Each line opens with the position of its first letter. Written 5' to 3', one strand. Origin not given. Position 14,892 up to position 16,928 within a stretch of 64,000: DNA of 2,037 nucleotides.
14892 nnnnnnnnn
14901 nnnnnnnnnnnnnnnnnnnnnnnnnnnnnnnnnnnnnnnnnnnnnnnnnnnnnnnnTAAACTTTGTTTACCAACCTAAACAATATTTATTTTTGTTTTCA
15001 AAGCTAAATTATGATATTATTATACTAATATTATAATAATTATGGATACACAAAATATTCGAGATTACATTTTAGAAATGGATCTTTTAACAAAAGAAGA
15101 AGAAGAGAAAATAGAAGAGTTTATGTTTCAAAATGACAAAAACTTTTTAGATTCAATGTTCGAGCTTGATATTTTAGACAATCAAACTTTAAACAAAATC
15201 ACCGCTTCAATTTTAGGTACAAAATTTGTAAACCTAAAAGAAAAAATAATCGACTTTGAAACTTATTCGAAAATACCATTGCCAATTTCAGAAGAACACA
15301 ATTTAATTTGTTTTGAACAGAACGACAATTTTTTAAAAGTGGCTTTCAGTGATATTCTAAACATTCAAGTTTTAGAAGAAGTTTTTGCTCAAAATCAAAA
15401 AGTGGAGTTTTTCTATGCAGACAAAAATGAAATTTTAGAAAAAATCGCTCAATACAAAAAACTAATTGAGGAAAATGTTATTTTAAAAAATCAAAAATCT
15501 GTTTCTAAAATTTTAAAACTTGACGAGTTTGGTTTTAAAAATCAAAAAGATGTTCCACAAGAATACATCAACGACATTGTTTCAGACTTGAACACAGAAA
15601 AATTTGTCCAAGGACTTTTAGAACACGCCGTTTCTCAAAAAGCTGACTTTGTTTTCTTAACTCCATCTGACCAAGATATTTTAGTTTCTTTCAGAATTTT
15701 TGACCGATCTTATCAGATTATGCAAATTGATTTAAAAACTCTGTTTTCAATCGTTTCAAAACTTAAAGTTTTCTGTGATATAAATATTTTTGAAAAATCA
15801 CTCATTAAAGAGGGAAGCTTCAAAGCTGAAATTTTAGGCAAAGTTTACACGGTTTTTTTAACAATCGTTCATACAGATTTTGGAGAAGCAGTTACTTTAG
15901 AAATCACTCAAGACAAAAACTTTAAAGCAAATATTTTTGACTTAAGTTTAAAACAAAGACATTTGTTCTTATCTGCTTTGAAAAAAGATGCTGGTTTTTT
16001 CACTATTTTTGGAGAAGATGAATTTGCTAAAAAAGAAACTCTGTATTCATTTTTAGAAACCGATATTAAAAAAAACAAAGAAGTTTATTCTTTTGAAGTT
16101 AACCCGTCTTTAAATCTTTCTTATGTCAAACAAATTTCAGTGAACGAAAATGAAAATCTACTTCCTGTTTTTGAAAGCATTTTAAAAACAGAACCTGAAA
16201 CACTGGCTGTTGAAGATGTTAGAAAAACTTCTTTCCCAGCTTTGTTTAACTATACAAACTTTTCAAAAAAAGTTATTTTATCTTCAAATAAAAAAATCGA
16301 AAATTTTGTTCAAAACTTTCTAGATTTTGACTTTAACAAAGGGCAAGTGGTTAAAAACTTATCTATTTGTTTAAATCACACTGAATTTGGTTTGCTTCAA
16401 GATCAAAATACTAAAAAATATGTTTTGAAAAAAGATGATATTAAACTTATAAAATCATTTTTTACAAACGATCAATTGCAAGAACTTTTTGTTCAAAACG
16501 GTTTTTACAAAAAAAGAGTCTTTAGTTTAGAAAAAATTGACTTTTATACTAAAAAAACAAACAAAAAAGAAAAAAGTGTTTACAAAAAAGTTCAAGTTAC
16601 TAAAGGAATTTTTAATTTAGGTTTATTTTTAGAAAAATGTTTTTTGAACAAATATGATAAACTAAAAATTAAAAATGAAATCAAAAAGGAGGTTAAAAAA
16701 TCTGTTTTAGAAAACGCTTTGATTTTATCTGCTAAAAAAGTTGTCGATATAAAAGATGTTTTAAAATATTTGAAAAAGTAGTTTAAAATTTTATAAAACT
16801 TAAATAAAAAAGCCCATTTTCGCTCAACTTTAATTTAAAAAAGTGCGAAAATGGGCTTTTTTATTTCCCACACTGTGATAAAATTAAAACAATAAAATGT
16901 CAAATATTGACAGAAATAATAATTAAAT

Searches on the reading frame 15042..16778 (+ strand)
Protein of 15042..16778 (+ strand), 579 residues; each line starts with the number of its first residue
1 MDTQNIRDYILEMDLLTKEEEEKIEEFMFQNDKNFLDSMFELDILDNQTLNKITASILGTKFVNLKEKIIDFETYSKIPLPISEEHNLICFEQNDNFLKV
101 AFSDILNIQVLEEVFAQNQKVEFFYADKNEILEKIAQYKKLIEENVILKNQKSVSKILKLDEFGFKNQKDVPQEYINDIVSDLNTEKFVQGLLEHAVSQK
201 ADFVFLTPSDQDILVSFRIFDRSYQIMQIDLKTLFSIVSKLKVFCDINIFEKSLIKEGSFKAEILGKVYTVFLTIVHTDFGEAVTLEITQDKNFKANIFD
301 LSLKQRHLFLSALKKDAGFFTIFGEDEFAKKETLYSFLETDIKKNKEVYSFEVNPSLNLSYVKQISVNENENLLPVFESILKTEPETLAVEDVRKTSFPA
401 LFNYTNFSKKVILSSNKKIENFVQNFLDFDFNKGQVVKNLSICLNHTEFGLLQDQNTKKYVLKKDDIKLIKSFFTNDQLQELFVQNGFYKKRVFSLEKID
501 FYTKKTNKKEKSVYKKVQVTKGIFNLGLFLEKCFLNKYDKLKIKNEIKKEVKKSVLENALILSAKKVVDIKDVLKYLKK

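Call 78: search_protein_families(library=pfam, proteins=[window:15042-16778:+], max_evalue=0.00001)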
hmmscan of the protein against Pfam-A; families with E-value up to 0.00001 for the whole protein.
window:15042-16778:+ (579 aa): 2 families
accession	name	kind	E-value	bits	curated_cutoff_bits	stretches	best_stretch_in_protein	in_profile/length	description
PF00437.27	T2SSE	-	1.6e-15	57.1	24.9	1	185-394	8-221/370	Type II/IV secretion system protein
PF05157.20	MshEN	-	2.4e-08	34.3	23.1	1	58-139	1-84/90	MshEN domain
